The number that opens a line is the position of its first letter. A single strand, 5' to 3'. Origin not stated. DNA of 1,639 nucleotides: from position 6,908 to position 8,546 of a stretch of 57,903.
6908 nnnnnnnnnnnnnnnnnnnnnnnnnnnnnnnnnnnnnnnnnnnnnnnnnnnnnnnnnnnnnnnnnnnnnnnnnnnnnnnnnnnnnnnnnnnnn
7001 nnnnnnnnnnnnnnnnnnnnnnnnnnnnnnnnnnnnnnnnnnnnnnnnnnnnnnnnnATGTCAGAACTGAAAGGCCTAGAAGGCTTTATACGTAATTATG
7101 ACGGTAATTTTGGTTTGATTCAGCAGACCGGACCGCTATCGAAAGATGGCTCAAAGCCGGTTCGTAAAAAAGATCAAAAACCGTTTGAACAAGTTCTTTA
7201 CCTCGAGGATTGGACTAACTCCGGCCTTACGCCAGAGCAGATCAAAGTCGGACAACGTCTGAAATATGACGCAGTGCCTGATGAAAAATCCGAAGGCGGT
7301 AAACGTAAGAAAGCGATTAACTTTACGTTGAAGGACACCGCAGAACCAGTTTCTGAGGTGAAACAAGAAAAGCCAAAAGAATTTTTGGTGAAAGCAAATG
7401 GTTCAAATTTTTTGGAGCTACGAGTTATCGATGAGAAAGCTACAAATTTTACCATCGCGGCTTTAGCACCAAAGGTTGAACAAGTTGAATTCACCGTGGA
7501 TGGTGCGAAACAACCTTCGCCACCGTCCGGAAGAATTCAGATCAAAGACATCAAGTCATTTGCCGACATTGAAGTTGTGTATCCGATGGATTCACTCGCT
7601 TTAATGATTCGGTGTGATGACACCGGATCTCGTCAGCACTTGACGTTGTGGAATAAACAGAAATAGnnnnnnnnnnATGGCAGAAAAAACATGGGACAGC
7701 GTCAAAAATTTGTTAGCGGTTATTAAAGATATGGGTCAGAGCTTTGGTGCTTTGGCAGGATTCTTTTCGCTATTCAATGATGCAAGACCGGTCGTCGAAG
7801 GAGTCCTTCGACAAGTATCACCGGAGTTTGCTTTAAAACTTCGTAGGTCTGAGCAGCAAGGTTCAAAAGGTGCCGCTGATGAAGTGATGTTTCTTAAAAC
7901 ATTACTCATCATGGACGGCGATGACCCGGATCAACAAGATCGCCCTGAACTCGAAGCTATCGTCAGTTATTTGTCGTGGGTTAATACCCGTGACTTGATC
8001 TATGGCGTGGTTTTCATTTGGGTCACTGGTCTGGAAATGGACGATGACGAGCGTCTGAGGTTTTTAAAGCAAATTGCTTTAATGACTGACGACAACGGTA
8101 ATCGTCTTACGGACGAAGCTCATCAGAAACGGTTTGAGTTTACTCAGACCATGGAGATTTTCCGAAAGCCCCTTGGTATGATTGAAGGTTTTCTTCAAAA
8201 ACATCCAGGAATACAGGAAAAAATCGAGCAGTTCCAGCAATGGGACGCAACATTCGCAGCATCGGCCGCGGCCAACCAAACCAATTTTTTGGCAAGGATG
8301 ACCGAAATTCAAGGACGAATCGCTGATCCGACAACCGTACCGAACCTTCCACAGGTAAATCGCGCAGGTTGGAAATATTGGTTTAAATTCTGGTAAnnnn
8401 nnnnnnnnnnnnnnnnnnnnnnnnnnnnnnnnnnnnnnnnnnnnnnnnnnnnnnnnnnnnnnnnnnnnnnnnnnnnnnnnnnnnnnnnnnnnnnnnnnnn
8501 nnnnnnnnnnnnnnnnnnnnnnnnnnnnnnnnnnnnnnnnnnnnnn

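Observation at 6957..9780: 2.8-kb three-gene orphan cassette bounded by an 18-bp direct repeat duplicating a gene 3' end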

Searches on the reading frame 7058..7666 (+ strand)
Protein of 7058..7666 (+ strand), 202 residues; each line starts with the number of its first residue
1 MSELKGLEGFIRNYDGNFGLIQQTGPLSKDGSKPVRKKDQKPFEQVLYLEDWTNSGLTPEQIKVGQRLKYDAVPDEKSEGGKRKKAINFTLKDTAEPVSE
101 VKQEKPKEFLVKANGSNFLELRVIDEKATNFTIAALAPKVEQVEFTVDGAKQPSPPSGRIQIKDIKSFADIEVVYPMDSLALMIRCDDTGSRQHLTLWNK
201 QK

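Call 4: search_protein_families(library=pfam, proteins=[window:7058-7666:+], max_evalue=0.1)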
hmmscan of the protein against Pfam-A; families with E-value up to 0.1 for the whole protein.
window:7058-7666:+ (202 aa): 0 families

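Call 24: search_protein_families(library=ncbifam, proteins=[window:7058-7666:+], max_evalue=0.1)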
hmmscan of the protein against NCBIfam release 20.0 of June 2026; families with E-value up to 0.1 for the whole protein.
window:7058-7666:+ (202 aa): 0 families

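Call 35: search_protein_families(library=padloc, proteins=[window:7058-7666:+], max_evalue=0.1)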
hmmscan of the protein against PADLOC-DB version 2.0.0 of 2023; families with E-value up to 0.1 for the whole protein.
window:7058-7666:+ (202 aa): 0 families

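Call 36: search_protein_families(library=phrogs, proteins=[window:7058-7666:+], max_evalue=0.1)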
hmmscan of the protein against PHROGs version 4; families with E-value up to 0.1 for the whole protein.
window:7058-7666:+ (202 aa): 0 families

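Call 37: search_solved_structures(query=window:7058-7666:+, max_evalue=10)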
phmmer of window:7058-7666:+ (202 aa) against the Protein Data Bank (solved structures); distinct sequences matched with E-value up to 10: 0.

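Call 41: search_protein_representatives(protein=window:7058-7666:+)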
Query: 202 residues. Proteins with E-value up to 0.001 (for the whole library): 4; up to 1e-10: 2; up to 1e-30: 1. The best 4 are listed.
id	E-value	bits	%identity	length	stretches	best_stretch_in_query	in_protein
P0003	2.1e-129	445.5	100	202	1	1-202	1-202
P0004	1.9e-23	99.8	36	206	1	3-199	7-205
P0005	5.1e-08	49.5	48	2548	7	37-66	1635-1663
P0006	5.2e-04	36.4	31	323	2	75-199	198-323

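Call 44: find_related_loci(query=A4, collection=genome_contigs, flank=10000)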
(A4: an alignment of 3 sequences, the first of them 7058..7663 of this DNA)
Query A4 (202 aa) in genome_contigs; peptide patterns used: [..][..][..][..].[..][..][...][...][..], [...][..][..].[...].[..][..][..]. (x = any residue, [..] = any of these).
144 stretches matched a pattern, but none encodes a relative of the query by tblastn (E <= 1e-3).

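Call 45: find_related_loci(query=A4, collection=metagenome_contigs, flank=10000)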
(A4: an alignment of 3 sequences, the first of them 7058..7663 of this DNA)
Query A4 (202 aa) in metagenome_contigs; peptide patterns used: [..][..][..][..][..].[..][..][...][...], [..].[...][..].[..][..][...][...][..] (x = any residue, [..] = any of these).
550 stretches matched a pattern, but none encodes a relative of the query by tblastn (E <= 1e-3).

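Call 46: find_homologous_proteins(query=A4, max_evalue=0.01)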
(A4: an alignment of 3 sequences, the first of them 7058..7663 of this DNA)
Query A4 (3 sequences) (202 aa, profile of the alignment): 2 proteins with E <= 0.01 among 7317 candidates.
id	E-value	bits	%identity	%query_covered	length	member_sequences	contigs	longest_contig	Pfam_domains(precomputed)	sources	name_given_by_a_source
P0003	7.4e-96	338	100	100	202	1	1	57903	-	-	-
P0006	9.5e-81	288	29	59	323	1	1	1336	-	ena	-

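Call 51: list_cluster_members(proteins=[P0004, P0006])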
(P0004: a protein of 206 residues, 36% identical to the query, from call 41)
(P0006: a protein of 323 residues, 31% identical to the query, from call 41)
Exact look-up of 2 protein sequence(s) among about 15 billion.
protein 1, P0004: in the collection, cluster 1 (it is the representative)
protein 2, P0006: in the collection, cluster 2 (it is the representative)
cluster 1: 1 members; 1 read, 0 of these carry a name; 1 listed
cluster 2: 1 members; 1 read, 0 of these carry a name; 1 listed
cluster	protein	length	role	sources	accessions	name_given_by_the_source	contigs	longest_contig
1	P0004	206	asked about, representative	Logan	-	-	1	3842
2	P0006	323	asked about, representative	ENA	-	-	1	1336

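Call 52: find_encoding_contigs(protein=P0004, flank=5000)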
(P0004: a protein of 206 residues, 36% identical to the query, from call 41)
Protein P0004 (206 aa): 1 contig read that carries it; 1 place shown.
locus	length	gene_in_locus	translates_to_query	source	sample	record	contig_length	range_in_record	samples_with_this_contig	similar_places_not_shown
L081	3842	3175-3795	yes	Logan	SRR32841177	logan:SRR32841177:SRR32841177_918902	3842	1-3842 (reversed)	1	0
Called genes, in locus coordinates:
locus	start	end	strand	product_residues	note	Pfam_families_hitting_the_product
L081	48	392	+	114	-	-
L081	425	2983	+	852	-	PF26449:DUF8128, PF02534:T4SS-DNA_transf (weak), PF01935:DUF87, PF10412:TrwB_AAD_bind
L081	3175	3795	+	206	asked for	-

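Call 55: predict_structure(alignment_id=A4)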
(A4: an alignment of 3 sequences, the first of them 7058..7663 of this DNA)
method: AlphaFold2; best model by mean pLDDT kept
length: 202 residues; sequences in the alignment: 3
mean_pLDDT: 46.3   pTM: 0.37
mean pLDDT of the five models: 46.3, 44.6, 43.2, 42.7, 42.5
residues with pLDDT >= 90: 0; 70-90: 11; 50-70: 57; < 50: 134
segments of 3 or more residues with pLDDT < 50: 25-29, 31-37, 76-84, 93-142, 146-202
pLDDT, mean of each block of 10 residues (from residue 1): 61 61 54 46 58 69 71 50 49 44 33 41 39 40 47 43 34 34 29 26 26
secondary structure, 60 per line:
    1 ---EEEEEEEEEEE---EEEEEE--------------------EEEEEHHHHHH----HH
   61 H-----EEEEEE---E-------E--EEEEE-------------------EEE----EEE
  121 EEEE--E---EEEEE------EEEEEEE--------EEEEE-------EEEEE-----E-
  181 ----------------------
elements in order: E4-14 E18-23 E44-48 H49-54 E67-72 E87-91 E111-113 E118-124 E131-135 E142-148 E157-161 E169-173

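Call 60: search_protein_families(library=pfam, proteins=[P0004, P0006], max_evalue=0.1)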
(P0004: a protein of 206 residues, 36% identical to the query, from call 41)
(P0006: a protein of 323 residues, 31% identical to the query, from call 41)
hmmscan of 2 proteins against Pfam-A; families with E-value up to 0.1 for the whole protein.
P0004 (206 aa): 0 families

P0006 (323 aa): 1 family
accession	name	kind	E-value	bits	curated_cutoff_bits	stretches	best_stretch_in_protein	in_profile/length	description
PF03895.21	YadA_anchor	-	0.038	14.5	22.7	0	101-127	5-31/60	YadA-like membrane anchor domain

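Call 68: fold_search(model_id=the predicted structure, library=pdb)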
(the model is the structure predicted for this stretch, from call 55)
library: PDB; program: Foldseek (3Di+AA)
matches with E <= 10: 433; with E <= 0.001: 0
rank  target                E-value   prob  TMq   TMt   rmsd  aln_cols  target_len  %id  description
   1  2vb2                  1.7e-01  0.90  0.23  0.52   5.6        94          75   12  Crystal structure of Cu(I)CusF (released 2007-12-18)
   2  4lxo_A                1.8e-01  0.09  0.15  0.16  17.2       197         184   15  Crystal structure of 9,10Fn3-elegantin chimera (released 2014-08-06)
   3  2jqo_MODEL_1_A        2.2e-01  0.82  0.24  0.40   8.7       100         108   14  NMR solution structure of Bacillus subtilis YobA 21-120: Northeast Structural Genomics Consortium target SR547 (released 2007-07-03)
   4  1zeq                  2.3e-01  0.84  0.24  0.48   5.5        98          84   11  1.5 A Structure of apo-CusF residues 6-88 from Escherichia coli (released 2005-08-02)
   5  1k8g_B                3.2e-01  0.51  0.20  0.15   7.5        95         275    9  Crystal Structure of the N-terminal domain of Oxytricha nova telomere end binding protein alpha subunit both uncomplex (released 2001-12-20)
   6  2z0s                  3.4e-01  0.72  0.24  0.27   7.7       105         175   13  Crystal structure of putative exosome complex RNA-binding protein (released 2007-11-13)
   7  2eqs_MODEL_1_A        3.9e-01  0.87  0.27  0.49   8.4        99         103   15  Solution structure of the S1 RNA binding domain of human ATP-dependent RNA helicase DHX8 (released 2007-10-02)
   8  1k8g_C                3.9e-01  0.35  0.19  0.15   7.6        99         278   11  Crystal Structure of the N-terminal domain of Oxytricha nova telomere end binding protein alpha subunit both uncomplex (released 2001-12-20)
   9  9g8n_J                4.2e-01  0.75  0.23  0.25   5.5        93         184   13  80S-bound human Ski2-exosome complex (released 2024-10-16)
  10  5vzj_I                4.2e-01  0.75  0.26  0.26   6.3        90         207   10  STRUCTURE OF A TWELVE COMPONENT MPP6-NUCLEAR RNA EXOSOME COMPLEX BOUND TO RNA (released 2017-08-02)
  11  5okz_m                5.5e-01  0.63  0.25  0.26   6.2        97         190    6  Crystal Strucrure of the Mpp6 Exosome complex (released 2017-08-30)
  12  3j9m_AW               5.5e-01  0.60  0.22  0.40   6.5        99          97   14  Structure of the human mitochondrial ribosome (class 1) (released 2015-04-15)
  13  3aqq_B                6.1e-01  0.57  0.21  0.38   5.9       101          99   12  Crystal structure of human CRHSP-24 (released 2010-12-22)
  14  4dni                  6.4e-01  0.08  0.18  0.15  20.4       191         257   12  Structure of Editosome protein (released 2012-12-26)
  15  6y4h_MODEL_1_A        6.8e-01  0.82  0.25  0.30   5.4       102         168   15  Solution structure of cold-shock domain 7 and 8 of drosophila Upstream of N-Ras (Unr) (released 2020-07-29)
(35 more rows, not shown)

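Call 98: find_related_loci(query=A4, collection=viral_contigs, flank=5000)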
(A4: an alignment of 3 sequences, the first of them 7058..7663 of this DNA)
Query A4 (202 aa) in viral_contigs; peptide patterns used: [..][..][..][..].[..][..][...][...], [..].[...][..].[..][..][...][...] (x = any residue, [..] = any of these).
238 stretches matched a pattern, but none encodes a relative of the query by tblastn (E <= 1e-3).

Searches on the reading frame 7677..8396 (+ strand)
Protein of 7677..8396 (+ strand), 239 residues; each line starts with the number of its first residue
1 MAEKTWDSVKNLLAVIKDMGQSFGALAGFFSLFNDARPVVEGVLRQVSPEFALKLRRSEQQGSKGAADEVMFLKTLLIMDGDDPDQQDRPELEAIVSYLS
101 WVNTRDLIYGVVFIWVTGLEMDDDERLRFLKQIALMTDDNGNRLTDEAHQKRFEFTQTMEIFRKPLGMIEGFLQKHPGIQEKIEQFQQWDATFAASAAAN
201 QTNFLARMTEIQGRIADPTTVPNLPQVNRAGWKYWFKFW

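Call 4: search_protein_families(library=pfam, proteins=[window:7677-8396:+], max_evalue=0.1)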
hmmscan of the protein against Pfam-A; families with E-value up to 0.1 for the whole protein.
window:7677-8396:+ (239 aa): 0 families

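Call 24: search_protein_families(library=ncbifam, proteins=[window:7677-8396:+], max_evalue=0.1)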
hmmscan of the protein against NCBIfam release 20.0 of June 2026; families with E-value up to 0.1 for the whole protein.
window:7677-8396:+ (239 aa): 0 families

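Call 35: search_protein_families(library=padloc, proteins=[window:7677-8396:+], max_evalue=0.1)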
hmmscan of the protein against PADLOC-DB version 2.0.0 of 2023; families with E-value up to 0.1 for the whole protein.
window:7677-8396:+ (239 aa): 1 family
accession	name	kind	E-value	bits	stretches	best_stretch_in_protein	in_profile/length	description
PDLC04755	PDC-M64B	-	0.041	11.9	1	8-37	47-76/166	-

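Call 36: search_protein_families(library=phrogs, proteins=[window:7677-8396:+], max_evalue=0.1)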
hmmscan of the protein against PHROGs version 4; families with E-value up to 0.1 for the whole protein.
window:7677-8396:+ (239 aa): 0 families

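Call 101: search_solved_structures(query=A12, max_evalue=1)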
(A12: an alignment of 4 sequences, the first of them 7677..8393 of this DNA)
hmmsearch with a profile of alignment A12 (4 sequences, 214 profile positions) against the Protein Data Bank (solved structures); distinct sequences matched with E-value up to 1: 0.
